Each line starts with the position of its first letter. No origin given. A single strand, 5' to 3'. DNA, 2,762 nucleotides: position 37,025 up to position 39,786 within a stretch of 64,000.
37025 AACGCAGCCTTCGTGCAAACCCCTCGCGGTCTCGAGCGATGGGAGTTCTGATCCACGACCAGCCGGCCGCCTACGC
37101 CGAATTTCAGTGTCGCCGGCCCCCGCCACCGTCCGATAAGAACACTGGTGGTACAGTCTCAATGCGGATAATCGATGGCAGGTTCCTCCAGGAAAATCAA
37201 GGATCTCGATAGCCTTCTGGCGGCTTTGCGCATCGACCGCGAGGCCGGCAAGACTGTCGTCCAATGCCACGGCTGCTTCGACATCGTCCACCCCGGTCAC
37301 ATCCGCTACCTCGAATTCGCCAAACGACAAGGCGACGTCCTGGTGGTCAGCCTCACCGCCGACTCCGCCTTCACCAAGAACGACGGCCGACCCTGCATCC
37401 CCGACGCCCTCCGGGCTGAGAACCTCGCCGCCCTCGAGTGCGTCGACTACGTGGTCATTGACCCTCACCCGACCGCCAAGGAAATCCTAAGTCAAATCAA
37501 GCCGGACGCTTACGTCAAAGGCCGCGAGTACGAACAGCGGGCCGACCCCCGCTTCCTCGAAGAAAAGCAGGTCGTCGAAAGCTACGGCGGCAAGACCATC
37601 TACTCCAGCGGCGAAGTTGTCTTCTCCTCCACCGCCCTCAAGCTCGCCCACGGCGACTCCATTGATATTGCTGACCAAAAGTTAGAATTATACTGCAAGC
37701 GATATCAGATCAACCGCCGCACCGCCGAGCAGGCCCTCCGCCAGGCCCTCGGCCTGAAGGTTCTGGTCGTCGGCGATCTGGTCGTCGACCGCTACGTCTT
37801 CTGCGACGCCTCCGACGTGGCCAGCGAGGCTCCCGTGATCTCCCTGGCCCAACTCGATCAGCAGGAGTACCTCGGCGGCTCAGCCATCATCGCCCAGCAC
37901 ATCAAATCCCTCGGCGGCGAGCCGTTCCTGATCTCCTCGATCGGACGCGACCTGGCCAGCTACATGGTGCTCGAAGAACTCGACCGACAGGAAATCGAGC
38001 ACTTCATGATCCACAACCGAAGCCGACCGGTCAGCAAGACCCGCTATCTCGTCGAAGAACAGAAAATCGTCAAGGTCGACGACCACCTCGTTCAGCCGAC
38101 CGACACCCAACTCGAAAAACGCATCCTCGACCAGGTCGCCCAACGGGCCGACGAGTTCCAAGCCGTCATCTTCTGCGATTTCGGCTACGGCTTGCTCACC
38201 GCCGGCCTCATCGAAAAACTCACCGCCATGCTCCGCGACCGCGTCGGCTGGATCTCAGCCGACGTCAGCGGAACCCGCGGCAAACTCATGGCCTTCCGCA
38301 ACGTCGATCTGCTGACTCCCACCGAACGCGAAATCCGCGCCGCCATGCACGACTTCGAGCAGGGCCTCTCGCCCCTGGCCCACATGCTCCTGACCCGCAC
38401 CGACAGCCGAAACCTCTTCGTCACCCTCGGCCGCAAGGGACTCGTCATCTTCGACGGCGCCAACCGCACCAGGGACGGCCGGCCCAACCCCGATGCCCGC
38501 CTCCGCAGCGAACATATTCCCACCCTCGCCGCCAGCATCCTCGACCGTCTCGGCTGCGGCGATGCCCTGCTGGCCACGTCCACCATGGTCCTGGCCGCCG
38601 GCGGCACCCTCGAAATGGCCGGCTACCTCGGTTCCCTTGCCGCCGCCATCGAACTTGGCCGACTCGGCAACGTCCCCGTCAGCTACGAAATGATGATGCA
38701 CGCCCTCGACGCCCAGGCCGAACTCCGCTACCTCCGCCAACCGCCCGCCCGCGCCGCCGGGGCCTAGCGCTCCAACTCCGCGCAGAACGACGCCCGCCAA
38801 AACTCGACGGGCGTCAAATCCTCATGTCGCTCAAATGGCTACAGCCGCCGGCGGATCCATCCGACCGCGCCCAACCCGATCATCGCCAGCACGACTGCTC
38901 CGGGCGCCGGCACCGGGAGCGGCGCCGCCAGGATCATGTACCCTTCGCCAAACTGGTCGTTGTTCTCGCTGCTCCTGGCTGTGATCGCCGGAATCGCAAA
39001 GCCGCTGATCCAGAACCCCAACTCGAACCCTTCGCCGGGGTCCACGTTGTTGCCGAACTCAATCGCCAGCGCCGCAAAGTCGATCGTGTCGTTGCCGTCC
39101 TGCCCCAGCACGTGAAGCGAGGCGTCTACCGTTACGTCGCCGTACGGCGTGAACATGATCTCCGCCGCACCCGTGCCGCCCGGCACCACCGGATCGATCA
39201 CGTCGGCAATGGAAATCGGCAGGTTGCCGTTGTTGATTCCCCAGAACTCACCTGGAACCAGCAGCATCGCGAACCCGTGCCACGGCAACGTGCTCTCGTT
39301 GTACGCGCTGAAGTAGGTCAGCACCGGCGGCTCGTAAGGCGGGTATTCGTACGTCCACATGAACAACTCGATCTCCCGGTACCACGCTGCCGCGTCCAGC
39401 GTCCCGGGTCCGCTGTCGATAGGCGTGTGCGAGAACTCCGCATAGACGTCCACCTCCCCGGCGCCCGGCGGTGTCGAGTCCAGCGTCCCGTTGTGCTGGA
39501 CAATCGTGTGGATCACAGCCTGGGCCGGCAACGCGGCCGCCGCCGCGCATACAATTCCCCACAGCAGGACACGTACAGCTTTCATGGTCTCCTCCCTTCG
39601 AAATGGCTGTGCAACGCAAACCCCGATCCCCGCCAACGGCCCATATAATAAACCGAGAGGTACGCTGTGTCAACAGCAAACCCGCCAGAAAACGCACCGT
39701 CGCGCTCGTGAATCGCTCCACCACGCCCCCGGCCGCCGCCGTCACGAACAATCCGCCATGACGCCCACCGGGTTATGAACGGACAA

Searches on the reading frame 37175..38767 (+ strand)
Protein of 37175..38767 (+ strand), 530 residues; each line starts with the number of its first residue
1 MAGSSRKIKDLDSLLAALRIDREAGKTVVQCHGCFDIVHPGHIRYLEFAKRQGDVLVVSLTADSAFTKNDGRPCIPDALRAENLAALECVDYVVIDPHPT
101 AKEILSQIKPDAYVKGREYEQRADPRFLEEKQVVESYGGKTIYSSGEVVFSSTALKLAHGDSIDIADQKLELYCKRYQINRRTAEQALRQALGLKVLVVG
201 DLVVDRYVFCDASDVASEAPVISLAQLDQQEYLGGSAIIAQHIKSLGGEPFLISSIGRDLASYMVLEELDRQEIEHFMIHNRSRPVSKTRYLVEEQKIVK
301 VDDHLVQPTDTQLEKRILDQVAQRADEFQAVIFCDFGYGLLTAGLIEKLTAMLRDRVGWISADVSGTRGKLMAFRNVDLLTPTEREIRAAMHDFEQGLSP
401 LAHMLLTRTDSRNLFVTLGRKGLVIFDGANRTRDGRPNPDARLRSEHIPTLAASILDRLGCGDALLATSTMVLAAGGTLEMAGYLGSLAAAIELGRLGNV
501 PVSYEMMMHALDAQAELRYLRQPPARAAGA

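Call 10: search_protein_families(library=pfam, proteins=[window:37175-38767:+], max_evalue=0.01)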
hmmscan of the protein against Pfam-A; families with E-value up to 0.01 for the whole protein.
window:37175-38767:+ (530 aa): 2 families
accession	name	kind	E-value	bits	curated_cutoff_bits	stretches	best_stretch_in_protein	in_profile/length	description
PF00294.29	PfkB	-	4.6e-17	62.7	25.8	1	195-498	3-294/302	pfkB family carbohydrate kinase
PF01467.32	CTP_transf_like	-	5e-16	59.6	21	1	32-127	3-98/133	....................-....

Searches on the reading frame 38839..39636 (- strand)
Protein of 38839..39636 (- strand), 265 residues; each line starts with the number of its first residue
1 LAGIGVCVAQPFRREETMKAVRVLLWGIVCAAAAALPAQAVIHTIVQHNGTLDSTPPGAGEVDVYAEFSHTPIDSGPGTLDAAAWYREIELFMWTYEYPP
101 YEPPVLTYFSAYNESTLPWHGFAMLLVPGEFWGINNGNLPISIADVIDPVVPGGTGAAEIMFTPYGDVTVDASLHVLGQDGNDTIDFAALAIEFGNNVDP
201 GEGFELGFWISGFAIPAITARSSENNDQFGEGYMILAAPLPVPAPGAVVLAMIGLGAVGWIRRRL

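Call 10: search_protein_families(library=pfam, proteins=[window:38839-39636:-], max_evalue=0.01)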
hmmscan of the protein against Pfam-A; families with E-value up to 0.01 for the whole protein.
window:38839-39636:- (265 aa): 1 family
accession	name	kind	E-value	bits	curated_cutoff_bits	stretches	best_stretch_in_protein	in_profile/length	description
PF07589.16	PEP-CTERM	-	0.002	18.6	20.7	1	241-264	1-24/24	PEP-CTERM motif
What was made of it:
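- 38839..39585 (-): 248-aa PEP-CTERM-type protein gene, the next gene after the relic. Weak Pfam PEP-CTERM match at the C-terminus, below the gathering score (call 10).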

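Call 63: find_encoding_contigs(protein=window:38839-39585:-, flank=5000, max_places=10)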
Protein window:38839-39585:- (248 aa): 24 contigs read that carry it; 10 places shown.
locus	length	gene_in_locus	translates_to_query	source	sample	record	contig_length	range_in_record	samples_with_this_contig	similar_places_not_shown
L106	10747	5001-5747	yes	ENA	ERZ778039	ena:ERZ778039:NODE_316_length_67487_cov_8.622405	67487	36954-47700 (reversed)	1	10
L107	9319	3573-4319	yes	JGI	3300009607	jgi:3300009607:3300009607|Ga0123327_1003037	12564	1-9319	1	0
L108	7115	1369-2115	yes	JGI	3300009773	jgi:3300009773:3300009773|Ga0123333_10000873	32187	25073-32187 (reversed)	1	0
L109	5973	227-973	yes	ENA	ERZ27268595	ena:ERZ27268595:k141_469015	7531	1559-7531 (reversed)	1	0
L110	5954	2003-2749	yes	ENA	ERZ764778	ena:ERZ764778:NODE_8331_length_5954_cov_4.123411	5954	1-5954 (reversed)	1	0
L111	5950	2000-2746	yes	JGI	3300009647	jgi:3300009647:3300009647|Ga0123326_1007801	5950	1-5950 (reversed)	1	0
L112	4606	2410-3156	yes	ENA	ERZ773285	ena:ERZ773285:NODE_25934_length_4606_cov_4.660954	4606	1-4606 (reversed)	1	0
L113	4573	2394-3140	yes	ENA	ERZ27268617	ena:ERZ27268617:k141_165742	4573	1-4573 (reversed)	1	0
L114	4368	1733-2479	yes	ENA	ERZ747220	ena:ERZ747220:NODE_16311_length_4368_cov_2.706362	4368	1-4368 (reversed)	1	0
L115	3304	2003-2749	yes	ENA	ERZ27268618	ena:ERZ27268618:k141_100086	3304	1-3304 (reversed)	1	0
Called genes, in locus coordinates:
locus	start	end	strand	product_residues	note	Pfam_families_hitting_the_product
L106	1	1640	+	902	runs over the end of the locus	PF02739:5_3_exonuc_N, PF01367:5_3_exonuc, PF01612:DNA_pol_A_exo1, PF22619:DNA_polI_exo1, PF00476:DNA_pol_A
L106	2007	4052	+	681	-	-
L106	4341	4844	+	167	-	-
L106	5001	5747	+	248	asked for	-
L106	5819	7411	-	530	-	PF01467:CTP_transf_like, PF00294:PfkB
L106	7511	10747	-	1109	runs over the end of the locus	-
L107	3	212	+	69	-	PF00476:DNA_pol_A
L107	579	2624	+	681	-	-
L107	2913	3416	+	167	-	-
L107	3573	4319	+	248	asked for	-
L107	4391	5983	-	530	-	PF01467:CTP_transf_like, PF00294:PfkB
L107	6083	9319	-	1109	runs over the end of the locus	-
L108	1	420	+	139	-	?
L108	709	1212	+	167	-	-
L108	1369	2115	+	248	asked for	-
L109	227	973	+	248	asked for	-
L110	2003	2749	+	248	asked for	-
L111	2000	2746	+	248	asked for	-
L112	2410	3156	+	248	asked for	-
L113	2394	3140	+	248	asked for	-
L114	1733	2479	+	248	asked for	-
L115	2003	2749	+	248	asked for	-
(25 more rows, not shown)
